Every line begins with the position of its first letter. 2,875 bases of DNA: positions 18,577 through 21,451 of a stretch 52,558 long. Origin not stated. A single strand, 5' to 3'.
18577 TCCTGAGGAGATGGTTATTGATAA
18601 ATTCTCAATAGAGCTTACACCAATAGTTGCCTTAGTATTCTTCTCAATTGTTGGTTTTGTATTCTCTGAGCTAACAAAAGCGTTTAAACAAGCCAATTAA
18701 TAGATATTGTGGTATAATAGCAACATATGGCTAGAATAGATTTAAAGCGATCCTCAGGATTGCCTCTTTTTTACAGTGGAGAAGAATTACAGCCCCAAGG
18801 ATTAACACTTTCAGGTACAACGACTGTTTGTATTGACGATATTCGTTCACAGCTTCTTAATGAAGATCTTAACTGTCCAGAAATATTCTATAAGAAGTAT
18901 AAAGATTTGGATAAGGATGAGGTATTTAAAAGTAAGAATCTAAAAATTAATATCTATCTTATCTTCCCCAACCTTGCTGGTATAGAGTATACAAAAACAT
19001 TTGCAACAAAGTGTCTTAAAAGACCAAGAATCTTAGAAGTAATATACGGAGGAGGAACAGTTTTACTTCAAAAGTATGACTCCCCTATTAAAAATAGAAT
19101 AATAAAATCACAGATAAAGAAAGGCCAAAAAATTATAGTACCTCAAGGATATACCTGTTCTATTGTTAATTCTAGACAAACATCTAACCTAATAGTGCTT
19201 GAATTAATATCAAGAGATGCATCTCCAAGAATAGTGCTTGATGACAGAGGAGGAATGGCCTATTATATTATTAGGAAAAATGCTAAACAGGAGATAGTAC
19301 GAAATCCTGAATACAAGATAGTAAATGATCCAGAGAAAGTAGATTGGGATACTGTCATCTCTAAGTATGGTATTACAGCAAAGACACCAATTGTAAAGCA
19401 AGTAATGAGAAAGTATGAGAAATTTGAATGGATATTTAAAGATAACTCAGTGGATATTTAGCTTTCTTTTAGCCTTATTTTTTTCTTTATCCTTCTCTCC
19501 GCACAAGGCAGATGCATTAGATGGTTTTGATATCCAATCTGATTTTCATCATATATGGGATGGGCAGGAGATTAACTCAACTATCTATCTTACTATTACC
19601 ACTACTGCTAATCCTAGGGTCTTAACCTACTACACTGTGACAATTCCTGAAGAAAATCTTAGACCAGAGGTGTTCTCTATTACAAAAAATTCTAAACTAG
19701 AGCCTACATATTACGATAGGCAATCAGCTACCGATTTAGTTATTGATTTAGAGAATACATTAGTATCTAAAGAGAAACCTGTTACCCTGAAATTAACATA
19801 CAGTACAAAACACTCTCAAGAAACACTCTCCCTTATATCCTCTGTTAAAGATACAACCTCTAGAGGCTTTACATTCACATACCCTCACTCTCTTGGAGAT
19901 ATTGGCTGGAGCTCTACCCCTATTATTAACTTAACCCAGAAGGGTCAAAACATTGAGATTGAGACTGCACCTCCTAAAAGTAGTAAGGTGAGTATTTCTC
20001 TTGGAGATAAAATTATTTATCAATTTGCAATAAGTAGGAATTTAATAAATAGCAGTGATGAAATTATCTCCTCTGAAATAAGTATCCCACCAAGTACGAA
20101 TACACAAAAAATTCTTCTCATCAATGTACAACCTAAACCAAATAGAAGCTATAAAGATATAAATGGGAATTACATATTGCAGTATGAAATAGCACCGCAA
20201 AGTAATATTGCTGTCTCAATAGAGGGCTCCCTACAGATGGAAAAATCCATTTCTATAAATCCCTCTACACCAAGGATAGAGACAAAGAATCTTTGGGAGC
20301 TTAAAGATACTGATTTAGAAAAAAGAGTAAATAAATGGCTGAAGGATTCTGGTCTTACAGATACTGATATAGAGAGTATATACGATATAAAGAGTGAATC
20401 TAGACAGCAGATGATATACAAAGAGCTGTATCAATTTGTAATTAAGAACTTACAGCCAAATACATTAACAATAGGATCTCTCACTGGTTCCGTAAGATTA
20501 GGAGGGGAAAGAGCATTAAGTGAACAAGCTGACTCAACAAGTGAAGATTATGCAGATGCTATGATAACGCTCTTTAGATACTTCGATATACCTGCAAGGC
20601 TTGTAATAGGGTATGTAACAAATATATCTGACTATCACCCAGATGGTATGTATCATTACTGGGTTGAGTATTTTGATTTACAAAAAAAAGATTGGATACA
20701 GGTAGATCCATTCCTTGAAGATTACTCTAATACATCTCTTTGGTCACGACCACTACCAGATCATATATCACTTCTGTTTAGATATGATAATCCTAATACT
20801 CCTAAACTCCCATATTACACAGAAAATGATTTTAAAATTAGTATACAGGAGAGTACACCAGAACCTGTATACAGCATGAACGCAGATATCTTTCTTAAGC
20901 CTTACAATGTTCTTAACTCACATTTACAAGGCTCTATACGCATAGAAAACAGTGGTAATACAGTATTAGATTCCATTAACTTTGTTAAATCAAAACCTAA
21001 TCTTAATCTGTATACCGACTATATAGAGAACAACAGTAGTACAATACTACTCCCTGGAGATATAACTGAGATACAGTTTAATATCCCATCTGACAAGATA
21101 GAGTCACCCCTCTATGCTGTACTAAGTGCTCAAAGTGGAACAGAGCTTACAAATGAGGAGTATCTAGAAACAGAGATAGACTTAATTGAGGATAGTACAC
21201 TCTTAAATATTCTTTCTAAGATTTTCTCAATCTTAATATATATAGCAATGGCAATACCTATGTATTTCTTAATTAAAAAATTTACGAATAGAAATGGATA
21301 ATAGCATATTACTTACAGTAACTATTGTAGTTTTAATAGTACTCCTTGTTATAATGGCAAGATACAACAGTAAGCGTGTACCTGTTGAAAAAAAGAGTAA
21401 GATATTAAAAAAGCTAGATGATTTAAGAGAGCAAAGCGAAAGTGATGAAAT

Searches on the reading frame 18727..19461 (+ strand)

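Call 63: search_protein_families(library=pfam, proteins=[window:18727-19461:+], max_evalue=0.0001)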
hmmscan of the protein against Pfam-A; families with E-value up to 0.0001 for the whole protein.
window:18727-19461:+ (244 aa): 1 family
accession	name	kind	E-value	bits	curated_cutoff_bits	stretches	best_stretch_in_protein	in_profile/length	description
PF06560.17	GPI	-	5.6e-12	45.7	20.7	1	58-194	36-177/182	Glucose-6-phosphate isomerase (GPI)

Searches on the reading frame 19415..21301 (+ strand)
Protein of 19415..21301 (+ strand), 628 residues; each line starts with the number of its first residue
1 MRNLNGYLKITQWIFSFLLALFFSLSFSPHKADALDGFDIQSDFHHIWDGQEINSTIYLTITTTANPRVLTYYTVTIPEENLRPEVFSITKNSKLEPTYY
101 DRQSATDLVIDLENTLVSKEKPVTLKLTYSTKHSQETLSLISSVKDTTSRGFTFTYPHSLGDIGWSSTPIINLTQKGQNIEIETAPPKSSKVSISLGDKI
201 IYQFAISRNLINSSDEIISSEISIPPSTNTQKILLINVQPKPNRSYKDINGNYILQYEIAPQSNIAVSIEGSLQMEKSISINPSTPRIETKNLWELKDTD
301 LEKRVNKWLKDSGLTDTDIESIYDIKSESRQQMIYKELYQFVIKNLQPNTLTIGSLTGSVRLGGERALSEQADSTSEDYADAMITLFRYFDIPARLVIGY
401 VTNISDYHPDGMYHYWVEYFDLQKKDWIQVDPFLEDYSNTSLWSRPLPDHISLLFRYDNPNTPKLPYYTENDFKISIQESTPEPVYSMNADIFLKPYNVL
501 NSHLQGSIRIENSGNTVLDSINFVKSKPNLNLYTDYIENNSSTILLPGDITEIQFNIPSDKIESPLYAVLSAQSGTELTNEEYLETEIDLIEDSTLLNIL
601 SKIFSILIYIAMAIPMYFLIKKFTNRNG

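Call 64: search_protein_families(library=pfam, proteins=[window:19415-21301:+], max_evalue=0.0001)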
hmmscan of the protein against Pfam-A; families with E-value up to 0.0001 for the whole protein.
window:19415-21301:+ (628 aa): 1 family
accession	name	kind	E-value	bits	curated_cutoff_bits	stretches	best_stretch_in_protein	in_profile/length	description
PF01841.26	Transglut_core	-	1.3e-10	41.9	23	1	337-432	20-108/108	Transglutaminase-like superfamily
